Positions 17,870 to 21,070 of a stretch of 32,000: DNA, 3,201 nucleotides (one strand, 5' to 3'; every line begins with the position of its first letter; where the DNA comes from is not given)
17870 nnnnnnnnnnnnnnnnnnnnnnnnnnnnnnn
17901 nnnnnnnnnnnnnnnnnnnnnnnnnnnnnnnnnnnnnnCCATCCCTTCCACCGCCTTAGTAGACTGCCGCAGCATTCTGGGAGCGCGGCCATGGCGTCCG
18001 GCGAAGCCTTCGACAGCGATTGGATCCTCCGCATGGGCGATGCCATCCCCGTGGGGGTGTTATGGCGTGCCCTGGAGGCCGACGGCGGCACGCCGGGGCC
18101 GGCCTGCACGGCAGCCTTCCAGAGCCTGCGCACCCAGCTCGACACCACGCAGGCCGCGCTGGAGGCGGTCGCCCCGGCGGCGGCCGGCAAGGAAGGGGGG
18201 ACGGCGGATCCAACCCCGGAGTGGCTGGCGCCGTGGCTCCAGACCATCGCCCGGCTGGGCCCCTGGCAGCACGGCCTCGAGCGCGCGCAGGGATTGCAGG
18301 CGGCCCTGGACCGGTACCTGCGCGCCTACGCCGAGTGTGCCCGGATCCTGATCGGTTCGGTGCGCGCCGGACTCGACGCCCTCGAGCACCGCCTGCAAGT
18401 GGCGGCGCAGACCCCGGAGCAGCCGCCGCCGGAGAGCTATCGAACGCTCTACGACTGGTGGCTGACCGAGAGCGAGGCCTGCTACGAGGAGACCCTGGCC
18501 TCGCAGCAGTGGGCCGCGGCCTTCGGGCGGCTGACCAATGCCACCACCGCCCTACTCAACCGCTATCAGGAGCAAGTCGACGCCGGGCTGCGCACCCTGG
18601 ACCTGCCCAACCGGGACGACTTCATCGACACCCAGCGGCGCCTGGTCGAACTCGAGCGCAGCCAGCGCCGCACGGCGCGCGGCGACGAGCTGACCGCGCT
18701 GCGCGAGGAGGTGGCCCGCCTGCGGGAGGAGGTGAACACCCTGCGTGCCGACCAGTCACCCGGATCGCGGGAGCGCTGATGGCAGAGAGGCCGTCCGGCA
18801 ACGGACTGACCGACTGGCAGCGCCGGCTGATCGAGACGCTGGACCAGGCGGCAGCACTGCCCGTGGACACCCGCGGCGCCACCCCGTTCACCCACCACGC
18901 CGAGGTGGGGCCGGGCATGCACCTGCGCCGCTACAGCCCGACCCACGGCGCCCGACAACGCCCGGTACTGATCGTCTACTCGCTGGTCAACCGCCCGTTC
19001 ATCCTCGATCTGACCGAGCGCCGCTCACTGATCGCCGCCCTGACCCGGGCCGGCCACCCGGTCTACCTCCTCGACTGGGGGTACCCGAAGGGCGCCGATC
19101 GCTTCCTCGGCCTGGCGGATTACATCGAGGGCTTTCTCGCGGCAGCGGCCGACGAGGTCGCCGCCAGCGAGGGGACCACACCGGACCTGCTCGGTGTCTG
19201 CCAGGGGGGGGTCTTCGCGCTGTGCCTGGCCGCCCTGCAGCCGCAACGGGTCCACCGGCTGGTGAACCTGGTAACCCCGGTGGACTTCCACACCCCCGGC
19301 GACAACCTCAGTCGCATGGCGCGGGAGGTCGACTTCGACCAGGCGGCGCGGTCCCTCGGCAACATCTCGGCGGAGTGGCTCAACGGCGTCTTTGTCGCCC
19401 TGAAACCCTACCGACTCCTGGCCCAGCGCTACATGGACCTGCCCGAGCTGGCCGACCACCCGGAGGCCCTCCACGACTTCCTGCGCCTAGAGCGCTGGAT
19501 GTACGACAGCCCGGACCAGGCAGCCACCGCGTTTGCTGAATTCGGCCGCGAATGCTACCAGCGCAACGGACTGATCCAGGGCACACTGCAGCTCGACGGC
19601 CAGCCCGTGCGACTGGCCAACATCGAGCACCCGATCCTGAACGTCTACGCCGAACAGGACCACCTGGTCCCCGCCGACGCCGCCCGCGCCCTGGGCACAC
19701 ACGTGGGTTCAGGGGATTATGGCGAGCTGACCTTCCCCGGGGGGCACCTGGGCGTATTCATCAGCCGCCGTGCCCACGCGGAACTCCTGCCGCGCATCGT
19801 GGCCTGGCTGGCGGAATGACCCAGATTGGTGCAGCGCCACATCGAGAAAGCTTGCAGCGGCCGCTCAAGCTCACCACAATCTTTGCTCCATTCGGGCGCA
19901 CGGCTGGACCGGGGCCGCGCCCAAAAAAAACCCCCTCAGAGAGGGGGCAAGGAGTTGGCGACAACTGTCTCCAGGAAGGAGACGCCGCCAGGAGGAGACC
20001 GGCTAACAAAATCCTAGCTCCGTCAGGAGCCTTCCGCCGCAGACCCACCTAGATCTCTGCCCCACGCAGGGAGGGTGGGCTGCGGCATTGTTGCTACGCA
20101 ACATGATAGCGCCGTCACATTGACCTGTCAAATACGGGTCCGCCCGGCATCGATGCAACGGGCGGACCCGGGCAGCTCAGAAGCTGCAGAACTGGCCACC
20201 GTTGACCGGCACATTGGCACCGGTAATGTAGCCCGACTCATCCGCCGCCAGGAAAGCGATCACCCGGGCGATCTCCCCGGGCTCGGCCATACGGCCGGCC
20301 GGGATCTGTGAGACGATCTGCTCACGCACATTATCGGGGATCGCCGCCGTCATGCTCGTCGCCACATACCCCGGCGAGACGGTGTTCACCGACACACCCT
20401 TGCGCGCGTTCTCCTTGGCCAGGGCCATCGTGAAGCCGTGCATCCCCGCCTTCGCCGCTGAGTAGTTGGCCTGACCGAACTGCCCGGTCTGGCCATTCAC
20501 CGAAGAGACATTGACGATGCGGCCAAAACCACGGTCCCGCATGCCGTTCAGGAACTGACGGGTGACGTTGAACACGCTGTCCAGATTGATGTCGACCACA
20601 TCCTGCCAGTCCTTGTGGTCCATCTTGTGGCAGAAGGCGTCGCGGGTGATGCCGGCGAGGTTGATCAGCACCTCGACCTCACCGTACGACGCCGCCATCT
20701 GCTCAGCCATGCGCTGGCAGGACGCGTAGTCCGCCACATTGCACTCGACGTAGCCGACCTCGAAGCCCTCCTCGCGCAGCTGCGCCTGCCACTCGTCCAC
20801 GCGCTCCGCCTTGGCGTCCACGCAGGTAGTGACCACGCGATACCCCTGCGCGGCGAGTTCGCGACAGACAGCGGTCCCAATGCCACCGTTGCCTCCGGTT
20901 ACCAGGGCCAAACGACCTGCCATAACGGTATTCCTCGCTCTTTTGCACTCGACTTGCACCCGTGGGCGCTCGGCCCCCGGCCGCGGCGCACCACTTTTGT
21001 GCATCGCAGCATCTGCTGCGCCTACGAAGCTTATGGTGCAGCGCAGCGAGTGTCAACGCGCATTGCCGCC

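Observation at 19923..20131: Orphan promoter-to-terminator unit between phaC and phaB: candidate sRNA of about 175 nt with three anti-Shine-Dalgarno-like CU-rich motifs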

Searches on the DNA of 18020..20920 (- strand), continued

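Call 75: search_with_rna_model(model_id=R1, sources=[L174, L079, L092, L139, L109], max_evalue=0.01, show_alignments=4)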
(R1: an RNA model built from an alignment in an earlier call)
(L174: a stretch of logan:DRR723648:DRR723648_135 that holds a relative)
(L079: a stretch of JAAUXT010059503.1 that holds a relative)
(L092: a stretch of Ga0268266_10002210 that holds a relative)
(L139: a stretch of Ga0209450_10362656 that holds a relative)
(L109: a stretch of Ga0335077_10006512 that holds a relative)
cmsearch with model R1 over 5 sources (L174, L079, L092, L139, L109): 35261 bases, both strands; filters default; matches with E-value up to 0.01: 5.
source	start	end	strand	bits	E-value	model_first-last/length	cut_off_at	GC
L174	3998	4078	+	32.6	1.3e-08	1-92/92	no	0.59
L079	580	691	-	25.4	2.5e-06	1-92/92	no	0.61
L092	4135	4216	-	25.3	2.9e-06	1-92/92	no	0.68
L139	586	677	-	24.5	5.2e-06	1-92/92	no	0.67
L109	14079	14153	-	23.5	1e-05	1-92/92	no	0.71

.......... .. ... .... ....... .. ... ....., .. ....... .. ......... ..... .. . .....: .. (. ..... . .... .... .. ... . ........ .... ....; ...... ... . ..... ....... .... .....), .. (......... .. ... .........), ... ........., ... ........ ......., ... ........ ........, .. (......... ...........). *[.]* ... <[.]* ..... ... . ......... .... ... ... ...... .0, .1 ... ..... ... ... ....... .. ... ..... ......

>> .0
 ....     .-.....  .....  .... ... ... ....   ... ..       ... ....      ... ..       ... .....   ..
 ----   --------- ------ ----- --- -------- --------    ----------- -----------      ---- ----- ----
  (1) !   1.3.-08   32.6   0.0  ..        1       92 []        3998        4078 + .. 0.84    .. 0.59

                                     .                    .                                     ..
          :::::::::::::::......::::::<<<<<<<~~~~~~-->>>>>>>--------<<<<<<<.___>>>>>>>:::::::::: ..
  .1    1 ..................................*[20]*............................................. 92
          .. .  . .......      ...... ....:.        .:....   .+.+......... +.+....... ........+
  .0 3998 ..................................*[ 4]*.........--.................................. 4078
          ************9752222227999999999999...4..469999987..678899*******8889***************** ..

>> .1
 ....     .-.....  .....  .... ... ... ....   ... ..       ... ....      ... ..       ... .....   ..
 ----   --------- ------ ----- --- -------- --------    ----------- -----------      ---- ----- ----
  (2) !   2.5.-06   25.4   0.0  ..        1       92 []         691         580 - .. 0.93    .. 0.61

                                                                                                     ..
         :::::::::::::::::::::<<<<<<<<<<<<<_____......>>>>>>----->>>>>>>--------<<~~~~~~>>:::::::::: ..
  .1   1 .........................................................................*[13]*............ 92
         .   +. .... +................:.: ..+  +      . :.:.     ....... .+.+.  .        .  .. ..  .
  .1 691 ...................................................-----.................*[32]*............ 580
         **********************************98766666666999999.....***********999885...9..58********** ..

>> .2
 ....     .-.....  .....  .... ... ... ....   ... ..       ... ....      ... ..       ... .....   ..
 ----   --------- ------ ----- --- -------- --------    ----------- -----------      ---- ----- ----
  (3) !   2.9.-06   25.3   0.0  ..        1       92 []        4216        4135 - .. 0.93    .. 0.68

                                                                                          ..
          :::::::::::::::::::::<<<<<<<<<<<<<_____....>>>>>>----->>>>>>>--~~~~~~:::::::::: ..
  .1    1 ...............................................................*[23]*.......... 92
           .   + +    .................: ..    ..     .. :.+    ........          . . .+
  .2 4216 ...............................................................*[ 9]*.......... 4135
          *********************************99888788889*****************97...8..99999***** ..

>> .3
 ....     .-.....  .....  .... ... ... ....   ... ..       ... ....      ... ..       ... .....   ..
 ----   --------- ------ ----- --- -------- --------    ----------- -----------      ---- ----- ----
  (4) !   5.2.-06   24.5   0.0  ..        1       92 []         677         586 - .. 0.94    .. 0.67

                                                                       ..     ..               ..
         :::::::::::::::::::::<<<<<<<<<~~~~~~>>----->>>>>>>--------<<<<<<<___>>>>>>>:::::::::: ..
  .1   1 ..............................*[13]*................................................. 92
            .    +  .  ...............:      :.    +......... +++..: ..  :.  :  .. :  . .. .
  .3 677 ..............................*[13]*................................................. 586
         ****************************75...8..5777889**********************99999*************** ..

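Call 84: search_rna_families(sources=[L062, L063, L171, L174], threshold=evalue, max_evalue=10)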
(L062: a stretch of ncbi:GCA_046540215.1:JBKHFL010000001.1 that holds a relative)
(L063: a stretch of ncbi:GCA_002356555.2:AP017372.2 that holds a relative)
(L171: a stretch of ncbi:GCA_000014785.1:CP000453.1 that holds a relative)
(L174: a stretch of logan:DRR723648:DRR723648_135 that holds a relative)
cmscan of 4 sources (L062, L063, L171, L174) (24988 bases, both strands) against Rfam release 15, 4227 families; matches with E-value up to 10: 12.
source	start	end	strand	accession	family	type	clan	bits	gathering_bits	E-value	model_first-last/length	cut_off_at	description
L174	4011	4077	+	RF02837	anti-hemB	Gene; sRNA;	-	28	49.5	0.0072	1-81/81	no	Burkholderia RNA 7 (anti-hemB)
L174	4022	4084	+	RF00519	suhB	Gene; sRNA;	CL00108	22.9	41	0.84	1-77/77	no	Makes More Granules Regulator RNA (mmgR)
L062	3418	3486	+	RF02837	anti-hemB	Gene; sRNA;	-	21.4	49.5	0.55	1-81/81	no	Burkholderia RNA 7 (anti-hemB)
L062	371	480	+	RF03089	cold-seep-1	Gene; sRNA;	-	21.3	125.8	5.4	1-152/152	no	cold-seep-1 RNA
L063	3596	3674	+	RF00519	suhB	Gene; sRNA;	CL00108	20.9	41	2.8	1-77/77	no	Makes More Granules Regulator RNA (mmgR)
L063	466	561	+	RF02770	Ysr224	Gene; sRNA;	-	20.8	70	1.4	1-107/107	no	Yersinia sRNA 224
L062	4640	4733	+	RF02008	mir-621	Gene; miRNA;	-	20.6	71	8.7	1-83/83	no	mir-621 microRNA precursor family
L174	4018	4077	+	RF02278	Betaproteobacteria_toxic_sRNA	Gene; sRNA;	-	20.6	50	4.3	1-64/64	no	Betaproteobacteria toxic small RNA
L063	3590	3666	+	RF02837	anti-hemB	Gene; sRNA;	-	19.7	49.5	1.6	1-81/81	no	Burkholderia RNA 7 (anti-hemB)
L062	2199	2260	+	RF01129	sR44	Gene; snRNA; snoRNA; CD-box;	-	17.7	45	2.7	1-55/55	no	Small nucleolar RNA sR44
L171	3992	4068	+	RF02837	anti-hemB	Gene; sRNA;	-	17.4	49.5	7.4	1-81/81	no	Burkholderia RNA 7 (anti-hemB)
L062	2199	2271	+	RF01152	sR1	Gene; snRNA; snoRNA; CD-box;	-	15.2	45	7.8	1-57/57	no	Small nucleolar RNA sR1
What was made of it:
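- On MmgR / alpha-r8 (Rfam RF00519 suhB): 20.9 and 22.9 bits in H. halochloris and Aquisalimonas, with nothing listed for the other two loci (call 84).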
